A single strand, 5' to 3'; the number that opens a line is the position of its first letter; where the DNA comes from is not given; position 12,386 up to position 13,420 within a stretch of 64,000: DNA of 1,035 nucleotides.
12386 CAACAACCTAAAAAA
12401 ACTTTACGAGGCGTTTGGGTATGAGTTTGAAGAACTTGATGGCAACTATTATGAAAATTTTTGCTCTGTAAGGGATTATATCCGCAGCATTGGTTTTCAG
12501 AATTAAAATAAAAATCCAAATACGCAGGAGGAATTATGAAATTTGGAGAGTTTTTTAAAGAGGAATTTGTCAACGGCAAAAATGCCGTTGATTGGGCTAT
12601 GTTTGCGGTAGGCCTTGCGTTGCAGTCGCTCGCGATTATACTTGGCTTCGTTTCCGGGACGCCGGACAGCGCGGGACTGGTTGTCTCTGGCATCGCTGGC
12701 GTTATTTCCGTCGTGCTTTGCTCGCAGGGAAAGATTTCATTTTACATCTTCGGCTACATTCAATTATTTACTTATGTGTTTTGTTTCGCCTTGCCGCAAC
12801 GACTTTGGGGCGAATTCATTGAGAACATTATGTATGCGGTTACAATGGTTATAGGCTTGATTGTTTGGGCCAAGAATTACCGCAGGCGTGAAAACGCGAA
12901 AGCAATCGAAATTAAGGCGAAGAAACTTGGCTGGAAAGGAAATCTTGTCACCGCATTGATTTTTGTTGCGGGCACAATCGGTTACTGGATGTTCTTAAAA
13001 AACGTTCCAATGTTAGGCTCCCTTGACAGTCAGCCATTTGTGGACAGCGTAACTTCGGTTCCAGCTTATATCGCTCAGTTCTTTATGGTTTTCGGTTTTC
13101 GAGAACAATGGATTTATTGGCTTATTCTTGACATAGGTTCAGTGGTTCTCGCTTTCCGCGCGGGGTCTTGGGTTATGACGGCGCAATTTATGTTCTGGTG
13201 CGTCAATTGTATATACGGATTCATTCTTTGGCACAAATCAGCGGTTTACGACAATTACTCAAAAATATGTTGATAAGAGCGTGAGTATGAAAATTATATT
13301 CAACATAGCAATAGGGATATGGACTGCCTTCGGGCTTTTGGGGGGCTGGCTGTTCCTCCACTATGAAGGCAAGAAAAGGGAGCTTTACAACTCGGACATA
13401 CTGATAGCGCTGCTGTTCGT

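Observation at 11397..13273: Phage-encoded NadR-like enzyme plus PnuC-like transporter: a nicotinamide-riboside route to NAD+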

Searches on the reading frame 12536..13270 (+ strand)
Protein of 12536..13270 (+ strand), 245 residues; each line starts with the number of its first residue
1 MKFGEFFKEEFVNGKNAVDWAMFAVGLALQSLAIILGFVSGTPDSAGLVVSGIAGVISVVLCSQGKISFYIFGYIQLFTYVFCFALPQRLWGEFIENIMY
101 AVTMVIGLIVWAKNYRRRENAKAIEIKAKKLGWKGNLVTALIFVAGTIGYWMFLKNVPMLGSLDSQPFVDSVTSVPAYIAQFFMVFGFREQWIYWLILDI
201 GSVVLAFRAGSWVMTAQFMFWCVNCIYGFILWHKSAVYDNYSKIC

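Call 3: search_protein_families(library=pfam, proteins=[window:12536-13270:+], max_evalue=0.01)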
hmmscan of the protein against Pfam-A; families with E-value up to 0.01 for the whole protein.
window:12536-13270:+ (245 aa): 1 family
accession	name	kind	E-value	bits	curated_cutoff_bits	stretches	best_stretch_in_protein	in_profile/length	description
PF04973.17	NMN_transporter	-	2.8e-33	115.8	27.3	1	50-234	6-175/175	Nicotinamide mononucleotide transporter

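Call 4: search_protein_families(library=ncbifam, proteins=[window:12536-13270:+], max_evalue=0.01)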
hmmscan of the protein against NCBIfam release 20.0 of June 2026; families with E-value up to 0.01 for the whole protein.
window:12536-13270:+ (245 aa): 2 families
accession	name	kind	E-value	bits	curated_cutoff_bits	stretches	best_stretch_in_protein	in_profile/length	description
TIGR01528.1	NMN_trans_PnuC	equivalog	7.4e-30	104.3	42.45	1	49-236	6-185/187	nicotinamide riboside transporter PnuC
NF011926.0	PRK15397.1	subfamily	2.1e-12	47.4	335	1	50-239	28-232/239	nicotinamide riboside transporter PnuC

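Call 5: search_protein_families(library=phrogs, proteins=[window:12536-13270:+], max_evalue=0.001)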
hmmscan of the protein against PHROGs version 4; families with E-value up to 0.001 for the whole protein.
window:12536-13270:+ (245 aa): 1 family
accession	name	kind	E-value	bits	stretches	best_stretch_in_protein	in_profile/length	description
phrog_1880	-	moron, auxiliary metabolic gene and host takeover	2.1e-29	103.7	1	18-236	15-230/235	PnuC-like nicotinamide mononucleotide transport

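Call 8: search_solved_structures(query=window:12536-13270:+, max_evalue=0.01, show_alignments=1)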
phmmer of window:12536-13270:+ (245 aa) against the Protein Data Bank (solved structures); distinct sequences matched with E-value up to 0.01: 1.
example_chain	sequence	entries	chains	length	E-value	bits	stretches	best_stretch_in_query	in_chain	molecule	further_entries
4qtn_A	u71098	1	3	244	1.2e-20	77.4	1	20-234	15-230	Nicotinamide riboside transporter PnuC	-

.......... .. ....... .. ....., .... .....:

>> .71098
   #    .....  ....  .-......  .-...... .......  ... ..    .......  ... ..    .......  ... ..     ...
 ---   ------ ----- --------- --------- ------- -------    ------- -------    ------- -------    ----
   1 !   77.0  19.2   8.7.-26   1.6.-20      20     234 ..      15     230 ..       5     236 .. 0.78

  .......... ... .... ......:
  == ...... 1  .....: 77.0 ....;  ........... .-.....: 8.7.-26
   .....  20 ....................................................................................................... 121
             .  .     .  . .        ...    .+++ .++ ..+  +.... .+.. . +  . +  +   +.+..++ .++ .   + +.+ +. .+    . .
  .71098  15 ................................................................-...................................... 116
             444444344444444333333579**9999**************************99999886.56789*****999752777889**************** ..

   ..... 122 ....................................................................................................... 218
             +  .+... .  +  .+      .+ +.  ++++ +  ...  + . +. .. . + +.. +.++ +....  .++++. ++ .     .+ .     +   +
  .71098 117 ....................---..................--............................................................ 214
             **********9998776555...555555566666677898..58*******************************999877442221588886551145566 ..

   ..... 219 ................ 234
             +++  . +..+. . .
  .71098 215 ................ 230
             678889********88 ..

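Call 14: search_dna_similar(query=window:12536-13270:+, collection=phages, mode=protein, max_rows=40, max_evalue=0.00001)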
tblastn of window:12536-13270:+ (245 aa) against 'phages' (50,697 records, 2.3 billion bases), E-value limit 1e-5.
Records with a match: 103; places in all: 103; records where one place covers at least 80% of the query: 15.
Best place of each record, by identity: <60% 103.
By first word of the organism name: Klebsiella 35; Bacillus 20; Prevotella 15; Salmonella 14; Escherichia 5; Cronobacter 5; Proteus 2; Raoultella 2; Vibrio 1; Enterobacter 1; and 3 more.
By host as written in the record: Prevotella sp. 15; Klebsiella pneumoniae 14; - 7; Klebsiella pneumoniae K23 7; Bacillus anthracis 6; Bacillus anthracis Sterne 6; Cronobacter sakazakii 5; Bacillus cereus 4; and 28 more.
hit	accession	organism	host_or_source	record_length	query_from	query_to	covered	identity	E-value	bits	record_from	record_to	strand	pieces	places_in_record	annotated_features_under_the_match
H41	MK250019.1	Prevotella phage Lak-A2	Prevotella sp.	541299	2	233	95%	40.2%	3e-39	149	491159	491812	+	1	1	record has no annotation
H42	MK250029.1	Prevotella phage Lak-C1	Prevotella sp.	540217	2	233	95%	39.7%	5e-39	149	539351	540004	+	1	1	record has no annotation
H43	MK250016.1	Prevotella phage Lak-A1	Prevotella sp.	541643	2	233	95%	39.7%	5e-39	149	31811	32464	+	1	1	record has no annotation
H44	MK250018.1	Prevotella phage Lak-A1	Prevotella sp.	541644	2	233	95%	39.7%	5e-39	149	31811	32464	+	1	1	record has no annotation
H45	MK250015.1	Prevotella phage Lak-A1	Prevotella sp.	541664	2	233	95%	39.7%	5e-39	149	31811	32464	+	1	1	record has no annotation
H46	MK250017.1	Prevotella phage Lak-A1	Prevotella sp.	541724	2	233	95%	39.7%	5e-39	149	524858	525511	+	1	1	record has no annotation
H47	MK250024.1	Prevotella phage Lak-B5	Prevotella sp.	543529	10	233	91%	38.7%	1e-37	144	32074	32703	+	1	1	record has no annotation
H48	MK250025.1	Prevotella phage Lak-B6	Prevotella sp.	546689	10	233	91%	38.7%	1e-37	144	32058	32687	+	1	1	record has no annotation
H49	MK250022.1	Prevotella phage Lak-B3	Prevotella sp.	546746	10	233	91%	38.7%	1e-37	144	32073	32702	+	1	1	record has no annotation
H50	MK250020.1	Prevotella phage Lak-B1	Prevotella sp.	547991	10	233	91%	38.7%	1e-37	144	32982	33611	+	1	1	record has no annotation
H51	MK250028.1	Prevotella phage Lak-B9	Prevotella sp.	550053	10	233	91%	38.7%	1e-37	144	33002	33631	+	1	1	record has no annotation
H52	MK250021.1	Prevotella phage Lak-B2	Prevotella sp.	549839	10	233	91%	38.2%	5e-37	143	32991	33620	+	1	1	record has no annotation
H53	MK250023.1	Prevotella phage Lak-B4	Prevotella sp.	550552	10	233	91%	38.2%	5e-37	143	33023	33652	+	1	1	record has no annotation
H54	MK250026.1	Prevotella phage Lak-B7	Prevotella sp.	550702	10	233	91%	38.2%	5e-37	143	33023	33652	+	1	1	record has no annotation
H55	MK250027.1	Prevotella phage Lak-B8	Prevotella sp.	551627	10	233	91%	38.2%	5e-37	143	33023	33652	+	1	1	record has no annotation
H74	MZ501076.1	Escherichia phage IrmaTschudi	Escherichia coli K-12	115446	62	217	64%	31.8%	3e-9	62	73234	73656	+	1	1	nicotinamide mononucleotide transporter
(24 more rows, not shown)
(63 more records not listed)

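Call 24: get_annotated_region(hit=H74, flank=3000)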
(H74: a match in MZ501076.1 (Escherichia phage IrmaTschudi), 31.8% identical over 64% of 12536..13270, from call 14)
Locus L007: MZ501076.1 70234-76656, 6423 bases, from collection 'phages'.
description: Escherichia phage IrmaTschudi, complete genome.
organism: Escherichia phage IrmaTschudi (NCBI taxid 2851992)
taxonomy: Viruses; Duplodnaviria; Heunggongvirae; Uroviricota; Caudoviricetes; Demerecviridae; Markadamsvirinae; Epseptimavirus
host: Escherichia coli K-12; source: sewage plant inflow; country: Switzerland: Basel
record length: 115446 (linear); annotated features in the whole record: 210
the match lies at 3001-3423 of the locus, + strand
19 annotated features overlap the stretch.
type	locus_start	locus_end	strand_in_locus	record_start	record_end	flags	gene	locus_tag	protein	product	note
CDS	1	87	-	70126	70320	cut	-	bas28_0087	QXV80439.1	hypothetical protein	-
CDS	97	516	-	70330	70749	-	-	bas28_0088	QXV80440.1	hypothetical protein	-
CDS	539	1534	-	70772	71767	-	-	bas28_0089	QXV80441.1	hypothetical protein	-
CDS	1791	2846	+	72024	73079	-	-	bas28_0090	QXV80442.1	putative nicotinamide-nucleotide adenylyltransferase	-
CDS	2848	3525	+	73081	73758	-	-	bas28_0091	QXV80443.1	nicotinamide mononucleotide transporter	-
CDS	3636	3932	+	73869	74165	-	-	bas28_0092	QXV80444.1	hypothetical protein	-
tRNA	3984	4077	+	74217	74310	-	-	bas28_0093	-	tRNA-Ser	codon recognized: AGC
tRNA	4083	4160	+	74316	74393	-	-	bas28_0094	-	tRNA-Met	codon recognized: ATG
CDS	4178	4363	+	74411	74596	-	-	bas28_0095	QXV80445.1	hypothetical protein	-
CDS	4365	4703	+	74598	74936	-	-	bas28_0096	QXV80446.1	hypothetical protein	-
tRNA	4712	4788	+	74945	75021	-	-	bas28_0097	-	tRNA-Leu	codon recognized: TTA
CDS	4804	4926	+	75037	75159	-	-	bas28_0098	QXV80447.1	hypothetical protein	-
CDS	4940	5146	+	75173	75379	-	-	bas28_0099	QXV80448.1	hypothetical protein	-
CDS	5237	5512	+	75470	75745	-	-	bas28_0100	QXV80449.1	hypothetical protein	-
tRNA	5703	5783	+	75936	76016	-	-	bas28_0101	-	tRNA-Tyr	codon recognized: TAC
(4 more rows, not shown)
